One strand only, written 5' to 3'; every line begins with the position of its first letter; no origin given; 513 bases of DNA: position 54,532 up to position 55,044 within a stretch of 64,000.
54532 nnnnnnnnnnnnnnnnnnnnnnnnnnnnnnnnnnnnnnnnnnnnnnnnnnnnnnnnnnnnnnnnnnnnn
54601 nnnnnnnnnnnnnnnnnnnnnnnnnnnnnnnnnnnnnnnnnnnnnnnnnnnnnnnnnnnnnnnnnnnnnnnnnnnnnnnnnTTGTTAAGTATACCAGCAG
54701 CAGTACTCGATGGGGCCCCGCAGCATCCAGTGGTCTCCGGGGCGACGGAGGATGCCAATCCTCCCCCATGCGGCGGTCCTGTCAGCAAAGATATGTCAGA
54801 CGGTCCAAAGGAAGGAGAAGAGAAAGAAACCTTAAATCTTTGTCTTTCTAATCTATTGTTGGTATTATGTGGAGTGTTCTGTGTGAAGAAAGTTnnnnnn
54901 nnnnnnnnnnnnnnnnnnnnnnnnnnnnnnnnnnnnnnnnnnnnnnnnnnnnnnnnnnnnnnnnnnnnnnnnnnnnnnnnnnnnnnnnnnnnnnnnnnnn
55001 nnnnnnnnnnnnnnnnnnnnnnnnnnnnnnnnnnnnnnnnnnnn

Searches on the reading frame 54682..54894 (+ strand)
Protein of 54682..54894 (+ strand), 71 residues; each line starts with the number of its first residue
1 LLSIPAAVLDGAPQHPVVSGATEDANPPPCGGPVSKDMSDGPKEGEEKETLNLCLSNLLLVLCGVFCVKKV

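Call 45: find_encoding_contigs(protein=window:54682-54894:+, flank=5000, max_places=6)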
Protein seq(71 aa) (71 aa): no gene with exactly this product is on record in the collection.
